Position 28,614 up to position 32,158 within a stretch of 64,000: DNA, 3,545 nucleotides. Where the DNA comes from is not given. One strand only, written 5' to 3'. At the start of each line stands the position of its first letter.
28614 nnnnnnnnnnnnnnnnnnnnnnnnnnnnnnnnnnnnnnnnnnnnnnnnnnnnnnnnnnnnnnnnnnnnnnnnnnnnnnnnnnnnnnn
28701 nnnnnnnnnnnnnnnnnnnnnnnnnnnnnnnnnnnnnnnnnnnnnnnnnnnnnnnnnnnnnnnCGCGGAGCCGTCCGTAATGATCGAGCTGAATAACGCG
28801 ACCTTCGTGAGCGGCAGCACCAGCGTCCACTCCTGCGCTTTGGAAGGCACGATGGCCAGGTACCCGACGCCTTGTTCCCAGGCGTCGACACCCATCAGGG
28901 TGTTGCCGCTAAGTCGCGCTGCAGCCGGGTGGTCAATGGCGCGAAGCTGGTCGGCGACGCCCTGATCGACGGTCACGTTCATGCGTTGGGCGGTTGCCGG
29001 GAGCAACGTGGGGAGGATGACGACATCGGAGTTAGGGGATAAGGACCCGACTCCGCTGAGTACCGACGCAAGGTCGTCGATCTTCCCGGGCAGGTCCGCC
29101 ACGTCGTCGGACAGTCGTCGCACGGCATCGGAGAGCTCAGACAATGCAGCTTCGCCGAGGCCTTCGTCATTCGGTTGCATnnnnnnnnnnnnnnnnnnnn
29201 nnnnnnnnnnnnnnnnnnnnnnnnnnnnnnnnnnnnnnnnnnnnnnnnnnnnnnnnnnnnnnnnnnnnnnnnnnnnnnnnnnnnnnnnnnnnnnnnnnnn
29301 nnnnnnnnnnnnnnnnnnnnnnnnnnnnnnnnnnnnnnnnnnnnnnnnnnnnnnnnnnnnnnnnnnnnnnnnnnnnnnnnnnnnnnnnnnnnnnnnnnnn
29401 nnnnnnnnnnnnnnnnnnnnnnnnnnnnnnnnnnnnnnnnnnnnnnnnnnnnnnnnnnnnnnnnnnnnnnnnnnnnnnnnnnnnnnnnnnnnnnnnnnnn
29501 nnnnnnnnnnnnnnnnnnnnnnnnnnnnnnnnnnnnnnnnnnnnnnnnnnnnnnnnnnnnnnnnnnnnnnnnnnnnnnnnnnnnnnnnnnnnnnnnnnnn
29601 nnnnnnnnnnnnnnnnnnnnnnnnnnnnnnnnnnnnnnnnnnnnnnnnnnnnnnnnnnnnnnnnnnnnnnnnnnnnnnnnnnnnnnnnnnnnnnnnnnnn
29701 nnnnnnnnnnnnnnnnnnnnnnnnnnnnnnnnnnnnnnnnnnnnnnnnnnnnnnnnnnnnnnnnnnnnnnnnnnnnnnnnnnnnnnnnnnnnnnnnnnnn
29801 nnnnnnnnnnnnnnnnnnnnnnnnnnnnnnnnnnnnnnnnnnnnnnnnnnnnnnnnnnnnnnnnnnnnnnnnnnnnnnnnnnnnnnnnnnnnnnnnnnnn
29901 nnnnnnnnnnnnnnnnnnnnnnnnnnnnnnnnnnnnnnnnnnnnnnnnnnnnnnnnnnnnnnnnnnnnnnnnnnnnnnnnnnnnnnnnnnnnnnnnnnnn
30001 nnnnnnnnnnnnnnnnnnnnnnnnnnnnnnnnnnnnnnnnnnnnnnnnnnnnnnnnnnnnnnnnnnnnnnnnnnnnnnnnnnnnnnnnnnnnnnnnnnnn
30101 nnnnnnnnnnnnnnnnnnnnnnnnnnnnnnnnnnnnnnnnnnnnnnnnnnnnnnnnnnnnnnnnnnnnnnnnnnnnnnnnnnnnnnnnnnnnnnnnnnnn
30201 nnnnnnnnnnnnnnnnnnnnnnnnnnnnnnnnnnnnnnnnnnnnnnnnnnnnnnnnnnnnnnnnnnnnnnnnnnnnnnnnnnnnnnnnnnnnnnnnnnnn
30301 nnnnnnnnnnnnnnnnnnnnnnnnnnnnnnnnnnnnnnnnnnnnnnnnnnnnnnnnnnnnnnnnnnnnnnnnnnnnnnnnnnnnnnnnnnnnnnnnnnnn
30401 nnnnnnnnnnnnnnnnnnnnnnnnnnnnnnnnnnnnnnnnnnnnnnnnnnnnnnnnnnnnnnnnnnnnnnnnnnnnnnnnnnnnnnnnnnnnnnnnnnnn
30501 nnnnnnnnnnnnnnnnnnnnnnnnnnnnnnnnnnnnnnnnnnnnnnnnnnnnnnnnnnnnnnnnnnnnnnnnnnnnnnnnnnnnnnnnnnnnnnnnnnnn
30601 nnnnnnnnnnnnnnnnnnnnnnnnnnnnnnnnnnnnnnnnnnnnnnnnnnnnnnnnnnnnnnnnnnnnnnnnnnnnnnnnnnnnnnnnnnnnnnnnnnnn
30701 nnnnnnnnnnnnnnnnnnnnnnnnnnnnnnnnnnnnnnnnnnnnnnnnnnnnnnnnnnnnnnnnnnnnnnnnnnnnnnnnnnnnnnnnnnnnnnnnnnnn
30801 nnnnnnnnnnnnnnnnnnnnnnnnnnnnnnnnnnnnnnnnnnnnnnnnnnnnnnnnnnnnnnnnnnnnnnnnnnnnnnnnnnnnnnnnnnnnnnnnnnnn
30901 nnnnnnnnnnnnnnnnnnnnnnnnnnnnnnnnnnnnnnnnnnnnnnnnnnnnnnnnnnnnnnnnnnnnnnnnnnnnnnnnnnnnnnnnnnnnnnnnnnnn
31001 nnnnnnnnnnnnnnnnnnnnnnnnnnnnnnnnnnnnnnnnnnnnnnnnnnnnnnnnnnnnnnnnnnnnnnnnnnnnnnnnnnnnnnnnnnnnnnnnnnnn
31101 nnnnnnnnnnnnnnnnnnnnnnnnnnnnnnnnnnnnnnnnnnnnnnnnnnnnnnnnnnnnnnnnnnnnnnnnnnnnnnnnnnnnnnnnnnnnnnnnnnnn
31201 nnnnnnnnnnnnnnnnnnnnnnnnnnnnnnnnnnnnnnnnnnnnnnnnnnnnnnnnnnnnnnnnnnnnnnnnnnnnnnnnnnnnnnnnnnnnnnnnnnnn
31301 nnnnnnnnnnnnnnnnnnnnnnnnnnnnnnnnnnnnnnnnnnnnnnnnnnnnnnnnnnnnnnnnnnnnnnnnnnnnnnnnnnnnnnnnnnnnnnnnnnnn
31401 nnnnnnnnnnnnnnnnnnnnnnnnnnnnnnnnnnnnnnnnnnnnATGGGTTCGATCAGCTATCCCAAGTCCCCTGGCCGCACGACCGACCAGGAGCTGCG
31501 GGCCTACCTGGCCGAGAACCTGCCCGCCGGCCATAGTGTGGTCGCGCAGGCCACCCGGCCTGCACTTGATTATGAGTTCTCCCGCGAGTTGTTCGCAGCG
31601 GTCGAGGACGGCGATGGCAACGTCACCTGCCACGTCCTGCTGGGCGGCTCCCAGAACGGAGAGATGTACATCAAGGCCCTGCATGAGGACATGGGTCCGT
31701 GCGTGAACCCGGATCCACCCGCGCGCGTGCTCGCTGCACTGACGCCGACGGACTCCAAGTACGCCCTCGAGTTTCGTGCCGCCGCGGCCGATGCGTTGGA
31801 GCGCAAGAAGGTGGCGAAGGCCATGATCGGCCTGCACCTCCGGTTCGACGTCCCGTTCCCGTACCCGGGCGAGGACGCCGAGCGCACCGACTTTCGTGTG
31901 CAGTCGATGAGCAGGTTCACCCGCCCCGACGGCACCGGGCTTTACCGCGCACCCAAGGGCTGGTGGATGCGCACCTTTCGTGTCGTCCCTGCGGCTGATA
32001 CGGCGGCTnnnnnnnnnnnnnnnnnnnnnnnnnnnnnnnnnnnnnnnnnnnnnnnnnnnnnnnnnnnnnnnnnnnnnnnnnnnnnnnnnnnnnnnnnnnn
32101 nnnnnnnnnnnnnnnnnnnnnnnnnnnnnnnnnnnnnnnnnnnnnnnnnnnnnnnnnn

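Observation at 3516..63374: About 30 co-oriented copies of a rigid two-block promoter-like motif (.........-N17-ASRGTG) upstream of small ORFs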

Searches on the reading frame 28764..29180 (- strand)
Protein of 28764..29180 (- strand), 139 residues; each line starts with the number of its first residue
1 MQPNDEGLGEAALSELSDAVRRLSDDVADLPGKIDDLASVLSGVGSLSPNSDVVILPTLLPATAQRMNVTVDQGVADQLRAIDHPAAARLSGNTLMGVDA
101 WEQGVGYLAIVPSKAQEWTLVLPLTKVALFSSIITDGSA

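Call 36: search_protein_families(library=pfam, proteins=[window:28764-29180:-], max_evalue=0.01)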
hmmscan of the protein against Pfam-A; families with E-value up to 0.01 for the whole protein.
window:28764-29180:- (139 aa): 0 families

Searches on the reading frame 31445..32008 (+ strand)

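Call 36: search_protein_families(library=pfam, proteins=[window:31445-32008:+], max_evalue=0.01)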
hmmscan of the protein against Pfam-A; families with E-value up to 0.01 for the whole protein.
window:31445-32008:+ (188 aa): 1 family
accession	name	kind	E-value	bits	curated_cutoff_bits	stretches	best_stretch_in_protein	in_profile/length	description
PF21992.2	DUF6927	-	0.0063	16.9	27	1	101-171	1-73/74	Domain of unknown function (DUF6927)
